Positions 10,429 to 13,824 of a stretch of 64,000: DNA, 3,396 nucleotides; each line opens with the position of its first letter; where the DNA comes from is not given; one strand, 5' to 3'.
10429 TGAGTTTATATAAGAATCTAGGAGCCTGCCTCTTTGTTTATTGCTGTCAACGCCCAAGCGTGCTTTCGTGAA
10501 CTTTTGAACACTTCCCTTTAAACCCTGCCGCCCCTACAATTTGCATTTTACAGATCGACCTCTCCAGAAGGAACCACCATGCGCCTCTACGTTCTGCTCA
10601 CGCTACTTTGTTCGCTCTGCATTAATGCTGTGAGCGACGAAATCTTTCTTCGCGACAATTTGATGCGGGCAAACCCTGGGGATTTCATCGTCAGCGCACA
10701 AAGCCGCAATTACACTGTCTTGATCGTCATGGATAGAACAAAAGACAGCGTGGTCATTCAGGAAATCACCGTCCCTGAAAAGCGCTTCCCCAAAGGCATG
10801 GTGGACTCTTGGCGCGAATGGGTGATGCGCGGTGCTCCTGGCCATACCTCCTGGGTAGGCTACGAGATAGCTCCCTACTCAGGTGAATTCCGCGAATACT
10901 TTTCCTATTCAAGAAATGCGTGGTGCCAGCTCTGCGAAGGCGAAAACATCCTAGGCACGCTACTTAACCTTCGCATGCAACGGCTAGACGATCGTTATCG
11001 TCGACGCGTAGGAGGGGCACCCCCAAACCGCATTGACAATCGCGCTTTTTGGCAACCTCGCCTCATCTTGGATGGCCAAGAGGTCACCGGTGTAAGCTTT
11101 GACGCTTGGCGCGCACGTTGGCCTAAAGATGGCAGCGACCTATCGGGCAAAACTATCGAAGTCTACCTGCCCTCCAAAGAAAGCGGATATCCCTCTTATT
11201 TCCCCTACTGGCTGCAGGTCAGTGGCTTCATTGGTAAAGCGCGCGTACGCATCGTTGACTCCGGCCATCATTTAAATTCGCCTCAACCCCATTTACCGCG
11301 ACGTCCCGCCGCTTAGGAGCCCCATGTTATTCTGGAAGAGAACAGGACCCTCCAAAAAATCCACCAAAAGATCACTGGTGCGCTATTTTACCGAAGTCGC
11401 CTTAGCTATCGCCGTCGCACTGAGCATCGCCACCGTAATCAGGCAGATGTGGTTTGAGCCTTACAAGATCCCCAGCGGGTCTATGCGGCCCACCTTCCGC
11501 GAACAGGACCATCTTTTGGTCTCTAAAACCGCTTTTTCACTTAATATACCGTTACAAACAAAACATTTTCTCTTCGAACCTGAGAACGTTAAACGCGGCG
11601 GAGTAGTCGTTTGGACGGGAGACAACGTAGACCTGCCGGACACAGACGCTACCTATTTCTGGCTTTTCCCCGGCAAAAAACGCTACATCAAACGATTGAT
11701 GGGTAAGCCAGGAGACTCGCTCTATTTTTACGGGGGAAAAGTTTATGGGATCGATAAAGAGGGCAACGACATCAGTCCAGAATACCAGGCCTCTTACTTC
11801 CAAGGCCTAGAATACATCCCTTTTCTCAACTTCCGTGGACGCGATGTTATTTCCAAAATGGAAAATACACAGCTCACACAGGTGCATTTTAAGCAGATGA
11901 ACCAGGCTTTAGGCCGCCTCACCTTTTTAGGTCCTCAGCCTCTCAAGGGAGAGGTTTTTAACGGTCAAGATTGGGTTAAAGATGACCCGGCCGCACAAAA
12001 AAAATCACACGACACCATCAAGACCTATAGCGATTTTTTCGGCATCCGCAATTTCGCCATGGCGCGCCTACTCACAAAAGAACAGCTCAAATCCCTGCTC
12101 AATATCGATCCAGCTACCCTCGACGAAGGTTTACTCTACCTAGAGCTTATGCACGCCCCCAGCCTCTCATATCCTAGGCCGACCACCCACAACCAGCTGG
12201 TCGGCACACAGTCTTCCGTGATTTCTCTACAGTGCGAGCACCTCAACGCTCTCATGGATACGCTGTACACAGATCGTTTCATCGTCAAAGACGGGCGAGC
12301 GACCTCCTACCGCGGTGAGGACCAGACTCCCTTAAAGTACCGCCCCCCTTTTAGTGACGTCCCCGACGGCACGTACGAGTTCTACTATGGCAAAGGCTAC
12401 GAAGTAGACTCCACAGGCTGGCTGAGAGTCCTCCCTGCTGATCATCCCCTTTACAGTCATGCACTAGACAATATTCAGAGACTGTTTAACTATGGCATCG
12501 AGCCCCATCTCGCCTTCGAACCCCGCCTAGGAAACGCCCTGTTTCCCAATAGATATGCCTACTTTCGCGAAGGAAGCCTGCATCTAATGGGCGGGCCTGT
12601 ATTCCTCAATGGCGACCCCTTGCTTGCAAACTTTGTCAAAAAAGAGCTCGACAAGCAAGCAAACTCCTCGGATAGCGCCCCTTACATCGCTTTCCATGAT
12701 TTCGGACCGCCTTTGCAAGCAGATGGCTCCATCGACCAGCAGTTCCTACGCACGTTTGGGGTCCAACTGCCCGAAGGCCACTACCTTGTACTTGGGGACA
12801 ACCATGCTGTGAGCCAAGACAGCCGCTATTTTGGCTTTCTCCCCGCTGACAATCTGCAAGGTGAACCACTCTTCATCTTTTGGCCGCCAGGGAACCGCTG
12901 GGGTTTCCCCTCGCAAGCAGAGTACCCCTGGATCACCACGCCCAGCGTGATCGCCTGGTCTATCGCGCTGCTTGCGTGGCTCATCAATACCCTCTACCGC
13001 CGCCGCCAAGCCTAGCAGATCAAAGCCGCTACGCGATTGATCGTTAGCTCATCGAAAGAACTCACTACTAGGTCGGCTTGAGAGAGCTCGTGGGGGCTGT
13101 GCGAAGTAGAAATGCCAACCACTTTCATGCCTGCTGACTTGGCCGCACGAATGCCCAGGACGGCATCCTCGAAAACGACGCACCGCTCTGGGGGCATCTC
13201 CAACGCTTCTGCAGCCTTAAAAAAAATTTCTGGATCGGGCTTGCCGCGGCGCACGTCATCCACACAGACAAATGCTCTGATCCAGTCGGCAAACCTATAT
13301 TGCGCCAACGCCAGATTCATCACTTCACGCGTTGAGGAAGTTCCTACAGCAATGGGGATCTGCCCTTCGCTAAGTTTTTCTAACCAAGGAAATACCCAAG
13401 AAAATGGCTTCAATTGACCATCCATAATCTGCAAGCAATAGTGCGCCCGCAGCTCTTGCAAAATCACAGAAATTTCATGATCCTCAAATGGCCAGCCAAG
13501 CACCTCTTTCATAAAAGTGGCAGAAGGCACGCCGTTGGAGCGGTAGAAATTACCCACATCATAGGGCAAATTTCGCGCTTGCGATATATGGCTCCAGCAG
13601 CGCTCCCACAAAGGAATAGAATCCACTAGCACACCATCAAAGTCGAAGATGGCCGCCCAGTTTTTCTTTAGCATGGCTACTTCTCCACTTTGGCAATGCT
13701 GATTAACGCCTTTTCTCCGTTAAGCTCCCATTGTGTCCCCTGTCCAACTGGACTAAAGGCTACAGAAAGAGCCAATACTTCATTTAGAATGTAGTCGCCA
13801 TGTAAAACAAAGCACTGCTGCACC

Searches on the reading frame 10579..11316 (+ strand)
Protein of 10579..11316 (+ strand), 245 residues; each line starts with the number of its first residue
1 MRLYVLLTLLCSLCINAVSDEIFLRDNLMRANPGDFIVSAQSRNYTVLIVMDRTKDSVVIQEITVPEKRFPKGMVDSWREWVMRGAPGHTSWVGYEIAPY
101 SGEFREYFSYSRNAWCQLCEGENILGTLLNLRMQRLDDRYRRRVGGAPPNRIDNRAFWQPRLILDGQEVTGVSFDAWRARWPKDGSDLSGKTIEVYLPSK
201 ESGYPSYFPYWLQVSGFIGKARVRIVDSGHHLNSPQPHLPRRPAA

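Call 26: search_protein_families(library=pfam, proteins=[window:10579-11316:+], max_evalue=0.001)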
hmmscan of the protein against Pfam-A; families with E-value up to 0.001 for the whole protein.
window:10579-11316:+ (245 aa): 1 family
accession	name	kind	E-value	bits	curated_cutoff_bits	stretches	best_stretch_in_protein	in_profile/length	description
PF24683.1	CT021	-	2.2e-35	121.6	27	1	46-169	1-124/125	CT021 protein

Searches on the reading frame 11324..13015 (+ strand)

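Call 26: search_protein_families(library=pfam, proteins=[window:11324-13015:+], max_evalue=0.001)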
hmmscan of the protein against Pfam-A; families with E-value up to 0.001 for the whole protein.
window:11324-13015:+ (563 aa): 1 family
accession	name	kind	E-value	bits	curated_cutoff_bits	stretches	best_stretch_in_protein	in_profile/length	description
PF10502.14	Peptidase_S26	-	1.3e-31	110.2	22.9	2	23-146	2-98/168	Signal peptidase, peptidase S26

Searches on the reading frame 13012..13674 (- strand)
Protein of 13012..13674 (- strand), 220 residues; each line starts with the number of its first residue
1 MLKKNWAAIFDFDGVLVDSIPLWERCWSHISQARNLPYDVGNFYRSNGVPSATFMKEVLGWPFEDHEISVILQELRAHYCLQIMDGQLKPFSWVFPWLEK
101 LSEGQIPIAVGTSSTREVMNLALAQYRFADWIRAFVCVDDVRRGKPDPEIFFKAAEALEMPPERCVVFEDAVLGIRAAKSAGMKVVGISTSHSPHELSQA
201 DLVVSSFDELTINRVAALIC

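Call 26: search_protein_families(library=pfam, proteins=[window:13012-13674:-], max_evalue=0.001)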
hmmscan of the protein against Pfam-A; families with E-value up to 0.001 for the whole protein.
window:13012-13674:- (220 aa): 3 families
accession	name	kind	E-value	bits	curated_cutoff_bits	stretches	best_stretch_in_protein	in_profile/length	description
PF13419.12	HAD_2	-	9.6e-30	104.4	23.8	1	9-188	2-178/178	Haloacid dehalogenase-like hydrolase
PF00702.32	Hydrolase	-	2e-25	90.8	26.4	1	7-182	3-191/191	haloacid dehalogenase-like hydrolase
PF13242.12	Hydrolase_like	-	9.1e-07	29.1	22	1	143-210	2-75/75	HAD-hyrolase-like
